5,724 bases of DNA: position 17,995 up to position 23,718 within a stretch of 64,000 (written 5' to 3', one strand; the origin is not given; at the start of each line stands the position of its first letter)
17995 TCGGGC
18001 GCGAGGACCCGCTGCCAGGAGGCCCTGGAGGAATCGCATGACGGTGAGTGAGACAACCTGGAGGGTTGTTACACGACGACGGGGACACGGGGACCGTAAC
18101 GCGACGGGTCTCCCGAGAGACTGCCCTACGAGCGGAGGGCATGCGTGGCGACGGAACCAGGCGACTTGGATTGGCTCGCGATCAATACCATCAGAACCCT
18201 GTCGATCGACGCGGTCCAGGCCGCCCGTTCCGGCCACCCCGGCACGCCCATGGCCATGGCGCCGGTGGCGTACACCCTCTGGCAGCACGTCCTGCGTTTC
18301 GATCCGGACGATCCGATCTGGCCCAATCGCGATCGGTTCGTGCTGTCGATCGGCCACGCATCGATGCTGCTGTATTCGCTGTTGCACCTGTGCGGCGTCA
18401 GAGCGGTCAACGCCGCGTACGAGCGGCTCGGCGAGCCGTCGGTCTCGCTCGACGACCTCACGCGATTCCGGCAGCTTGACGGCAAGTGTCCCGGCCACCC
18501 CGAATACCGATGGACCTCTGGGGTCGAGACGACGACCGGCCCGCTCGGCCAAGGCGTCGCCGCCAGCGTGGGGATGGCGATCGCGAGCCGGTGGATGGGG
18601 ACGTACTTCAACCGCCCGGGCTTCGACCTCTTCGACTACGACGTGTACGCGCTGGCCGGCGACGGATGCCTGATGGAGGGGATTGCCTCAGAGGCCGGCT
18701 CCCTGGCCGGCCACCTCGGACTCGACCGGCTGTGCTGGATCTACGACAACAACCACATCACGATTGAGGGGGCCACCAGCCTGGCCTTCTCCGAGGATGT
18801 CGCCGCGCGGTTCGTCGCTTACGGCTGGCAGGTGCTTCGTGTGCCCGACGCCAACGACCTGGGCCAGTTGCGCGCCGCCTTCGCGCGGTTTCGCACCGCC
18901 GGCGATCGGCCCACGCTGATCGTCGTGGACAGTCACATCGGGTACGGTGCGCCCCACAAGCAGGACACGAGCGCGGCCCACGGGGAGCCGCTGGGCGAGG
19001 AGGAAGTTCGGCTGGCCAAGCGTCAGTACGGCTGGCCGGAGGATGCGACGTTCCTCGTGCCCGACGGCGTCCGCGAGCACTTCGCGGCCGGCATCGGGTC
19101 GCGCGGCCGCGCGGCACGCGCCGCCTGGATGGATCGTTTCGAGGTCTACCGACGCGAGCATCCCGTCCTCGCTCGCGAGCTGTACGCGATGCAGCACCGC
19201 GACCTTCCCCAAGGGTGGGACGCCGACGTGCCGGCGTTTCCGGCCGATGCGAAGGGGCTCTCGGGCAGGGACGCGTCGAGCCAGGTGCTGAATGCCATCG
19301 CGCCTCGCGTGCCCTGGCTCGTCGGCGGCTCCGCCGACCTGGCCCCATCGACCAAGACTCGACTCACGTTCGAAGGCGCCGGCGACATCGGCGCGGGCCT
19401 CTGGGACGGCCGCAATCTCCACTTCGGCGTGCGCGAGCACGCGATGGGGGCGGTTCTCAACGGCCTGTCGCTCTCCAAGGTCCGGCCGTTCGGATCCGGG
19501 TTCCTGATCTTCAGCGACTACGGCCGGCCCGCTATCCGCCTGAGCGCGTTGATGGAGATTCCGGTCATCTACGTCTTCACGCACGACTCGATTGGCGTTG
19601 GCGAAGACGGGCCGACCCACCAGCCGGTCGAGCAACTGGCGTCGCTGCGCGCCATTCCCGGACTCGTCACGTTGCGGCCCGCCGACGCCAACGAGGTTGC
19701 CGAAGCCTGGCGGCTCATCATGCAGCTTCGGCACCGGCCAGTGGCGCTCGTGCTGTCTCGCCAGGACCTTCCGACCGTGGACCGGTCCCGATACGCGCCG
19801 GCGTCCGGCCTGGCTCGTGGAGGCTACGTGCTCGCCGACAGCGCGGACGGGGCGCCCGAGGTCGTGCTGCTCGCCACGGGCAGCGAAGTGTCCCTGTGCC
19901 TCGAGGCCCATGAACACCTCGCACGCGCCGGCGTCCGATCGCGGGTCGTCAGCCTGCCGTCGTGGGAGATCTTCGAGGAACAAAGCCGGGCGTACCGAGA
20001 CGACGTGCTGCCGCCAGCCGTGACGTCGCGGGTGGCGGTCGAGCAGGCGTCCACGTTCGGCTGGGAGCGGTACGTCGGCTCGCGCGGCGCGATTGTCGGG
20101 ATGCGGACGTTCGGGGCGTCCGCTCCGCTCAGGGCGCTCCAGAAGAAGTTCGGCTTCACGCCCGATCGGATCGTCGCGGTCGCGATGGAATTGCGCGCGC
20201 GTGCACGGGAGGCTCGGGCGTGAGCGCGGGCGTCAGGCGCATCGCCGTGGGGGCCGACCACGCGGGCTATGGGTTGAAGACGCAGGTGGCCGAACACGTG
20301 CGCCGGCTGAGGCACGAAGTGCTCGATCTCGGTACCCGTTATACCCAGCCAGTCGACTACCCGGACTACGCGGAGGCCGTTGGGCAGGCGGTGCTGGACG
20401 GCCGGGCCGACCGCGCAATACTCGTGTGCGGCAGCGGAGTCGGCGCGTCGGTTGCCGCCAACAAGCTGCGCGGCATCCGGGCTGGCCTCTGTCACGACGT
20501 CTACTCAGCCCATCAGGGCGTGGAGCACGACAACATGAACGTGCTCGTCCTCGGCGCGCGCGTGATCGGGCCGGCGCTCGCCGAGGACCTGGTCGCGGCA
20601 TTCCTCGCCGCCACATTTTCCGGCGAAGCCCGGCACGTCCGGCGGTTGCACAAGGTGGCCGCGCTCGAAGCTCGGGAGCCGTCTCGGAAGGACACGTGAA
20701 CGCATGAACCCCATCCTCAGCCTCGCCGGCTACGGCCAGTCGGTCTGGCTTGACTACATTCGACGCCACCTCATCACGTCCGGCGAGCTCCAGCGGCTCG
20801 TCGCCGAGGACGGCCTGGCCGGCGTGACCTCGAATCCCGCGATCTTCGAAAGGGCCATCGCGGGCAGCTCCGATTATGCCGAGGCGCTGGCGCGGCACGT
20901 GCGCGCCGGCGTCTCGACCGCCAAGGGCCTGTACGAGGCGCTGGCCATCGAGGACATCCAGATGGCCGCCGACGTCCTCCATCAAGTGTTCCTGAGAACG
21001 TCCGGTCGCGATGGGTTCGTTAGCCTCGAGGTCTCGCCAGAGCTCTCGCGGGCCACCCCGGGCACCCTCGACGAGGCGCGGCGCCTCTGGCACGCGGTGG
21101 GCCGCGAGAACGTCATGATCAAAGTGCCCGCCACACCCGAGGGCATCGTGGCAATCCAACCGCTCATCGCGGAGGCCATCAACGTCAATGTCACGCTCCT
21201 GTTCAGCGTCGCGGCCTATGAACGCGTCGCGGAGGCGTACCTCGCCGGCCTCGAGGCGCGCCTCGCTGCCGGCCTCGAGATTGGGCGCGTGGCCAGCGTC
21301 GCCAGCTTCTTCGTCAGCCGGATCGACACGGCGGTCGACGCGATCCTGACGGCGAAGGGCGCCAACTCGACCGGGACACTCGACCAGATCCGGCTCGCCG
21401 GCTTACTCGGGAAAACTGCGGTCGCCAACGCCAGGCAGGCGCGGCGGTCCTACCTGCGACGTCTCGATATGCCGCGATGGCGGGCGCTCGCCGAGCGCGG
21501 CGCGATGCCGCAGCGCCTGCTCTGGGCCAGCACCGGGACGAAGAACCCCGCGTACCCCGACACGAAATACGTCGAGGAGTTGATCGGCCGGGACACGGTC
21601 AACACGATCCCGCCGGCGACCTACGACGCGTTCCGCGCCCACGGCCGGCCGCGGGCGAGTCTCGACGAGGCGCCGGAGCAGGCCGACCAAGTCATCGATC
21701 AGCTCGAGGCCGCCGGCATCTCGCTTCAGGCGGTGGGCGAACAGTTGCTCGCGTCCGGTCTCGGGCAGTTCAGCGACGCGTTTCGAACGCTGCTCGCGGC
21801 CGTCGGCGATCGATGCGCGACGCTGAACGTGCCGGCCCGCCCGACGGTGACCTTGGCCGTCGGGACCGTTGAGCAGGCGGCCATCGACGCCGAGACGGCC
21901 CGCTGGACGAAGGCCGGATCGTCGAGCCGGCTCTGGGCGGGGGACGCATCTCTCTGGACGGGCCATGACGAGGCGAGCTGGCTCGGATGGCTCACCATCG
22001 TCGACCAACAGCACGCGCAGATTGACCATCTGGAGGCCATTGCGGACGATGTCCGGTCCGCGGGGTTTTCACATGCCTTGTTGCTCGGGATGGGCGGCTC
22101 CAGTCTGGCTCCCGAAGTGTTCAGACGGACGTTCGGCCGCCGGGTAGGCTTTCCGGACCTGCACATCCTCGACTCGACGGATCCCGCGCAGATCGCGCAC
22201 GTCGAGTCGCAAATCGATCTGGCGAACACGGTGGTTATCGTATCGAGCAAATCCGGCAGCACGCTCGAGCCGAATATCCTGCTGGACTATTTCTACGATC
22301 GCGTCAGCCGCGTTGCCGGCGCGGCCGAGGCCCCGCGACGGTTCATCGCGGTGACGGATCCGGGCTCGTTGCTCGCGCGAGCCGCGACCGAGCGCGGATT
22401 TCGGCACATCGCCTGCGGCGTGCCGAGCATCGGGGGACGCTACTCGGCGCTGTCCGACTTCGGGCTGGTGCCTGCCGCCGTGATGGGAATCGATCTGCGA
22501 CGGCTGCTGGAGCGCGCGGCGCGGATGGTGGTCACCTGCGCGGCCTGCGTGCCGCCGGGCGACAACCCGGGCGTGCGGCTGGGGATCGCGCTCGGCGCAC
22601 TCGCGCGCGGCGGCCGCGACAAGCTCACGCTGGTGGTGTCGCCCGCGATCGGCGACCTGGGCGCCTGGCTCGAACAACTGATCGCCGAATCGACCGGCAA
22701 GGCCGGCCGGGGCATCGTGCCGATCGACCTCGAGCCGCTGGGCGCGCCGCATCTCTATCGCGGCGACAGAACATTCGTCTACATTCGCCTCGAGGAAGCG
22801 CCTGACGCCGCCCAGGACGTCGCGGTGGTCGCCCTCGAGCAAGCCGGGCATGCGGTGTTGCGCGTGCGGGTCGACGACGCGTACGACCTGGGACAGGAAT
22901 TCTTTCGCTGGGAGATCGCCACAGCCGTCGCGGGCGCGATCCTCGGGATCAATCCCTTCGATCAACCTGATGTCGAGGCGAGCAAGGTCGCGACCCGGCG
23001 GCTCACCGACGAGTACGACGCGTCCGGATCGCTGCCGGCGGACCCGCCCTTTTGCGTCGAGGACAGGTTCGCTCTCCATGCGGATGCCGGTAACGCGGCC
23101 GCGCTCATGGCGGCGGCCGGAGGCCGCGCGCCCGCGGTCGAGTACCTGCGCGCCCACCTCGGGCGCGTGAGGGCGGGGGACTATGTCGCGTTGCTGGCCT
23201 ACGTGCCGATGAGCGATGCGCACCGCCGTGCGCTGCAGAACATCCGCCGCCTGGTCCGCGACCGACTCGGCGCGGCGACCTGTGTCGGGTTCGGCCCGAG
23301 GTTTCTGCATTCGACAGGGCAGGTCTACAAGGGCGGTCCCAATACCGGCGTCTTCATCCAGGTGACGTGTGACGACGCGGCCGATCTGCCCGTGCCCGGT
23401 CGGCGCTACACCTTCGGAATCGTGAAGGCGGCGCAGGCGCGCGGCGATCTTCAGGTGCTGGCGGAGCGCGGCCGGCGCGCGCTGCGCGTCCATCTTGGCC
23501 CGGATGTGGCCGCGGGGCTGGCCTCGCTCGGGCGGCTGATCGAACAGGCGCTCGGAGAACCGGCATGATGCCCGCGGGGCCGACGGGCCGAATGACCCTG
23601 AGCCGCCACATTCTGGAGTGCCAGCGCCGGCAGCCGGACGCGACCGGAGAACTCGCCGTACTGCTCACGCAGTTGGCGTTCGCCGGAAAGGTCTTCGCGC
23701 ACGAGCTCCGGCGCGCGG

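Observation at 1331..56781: Nine copies of a bipartite ECF-type promoter motif link the mer, ars, bufferin, thioredoxin, dehalogenase and radical-SAM operons to the two ECF sigma genes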

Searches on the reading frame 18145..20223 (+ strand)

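Call 6: search_protein_families(library=pfam, proteins=[window:18145-20223:+])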
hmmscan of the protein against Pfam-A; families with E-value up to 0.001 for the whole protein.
window:18145-20223:+ (692 aa): 5 families
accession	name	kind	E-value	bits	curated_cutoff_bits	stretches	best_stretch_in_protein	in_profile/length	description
PF00456.26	Transketolase_N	-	3.9e-123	411.1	22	1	11-355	4-334/334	Transketolase, thiamine diphosphate binding domain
PF02779.29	Transket_pyr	-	3.5e-48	164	27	1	372-543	3-173/174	Transketolase, pyrimidine binding domain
PF22613.1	Transketolase_C_1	-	1.4e-41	141.7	27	1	559-672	1-113/113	Transketolase-like TK C-terminal domain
PF02780.25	Transketolase_C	-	9.6e-10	38.9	25.9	1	570-676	9-124/124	Transketolase, C-terminal domain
PF02775.26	TPP_enzyme_C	-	0.00093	19.5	21.9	0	122-261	20-151/151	Thiamine pyrophosphate enzyme, C-terminal TPP binding domain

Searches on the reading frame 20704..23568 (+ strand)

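Call 6: search_protein_families(library=pfam, proteins=[window:20704-23568:+])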
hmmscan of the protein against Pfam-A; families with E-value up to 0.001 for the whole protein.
window:20704-23568:+ (954 aa): 2 families
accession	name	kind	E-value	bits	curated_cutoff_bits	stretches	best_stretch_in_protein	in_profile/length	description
PF00923.25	TAL_FSA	-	7.5e-80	268.8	27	1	14-366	1-284/285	Transaldolase/Fructose-6-phosphate aldolase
PF00342.24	PGI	-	7.5e-13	48.4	22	1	456-666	97-308/486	Phosphoglucose isomerase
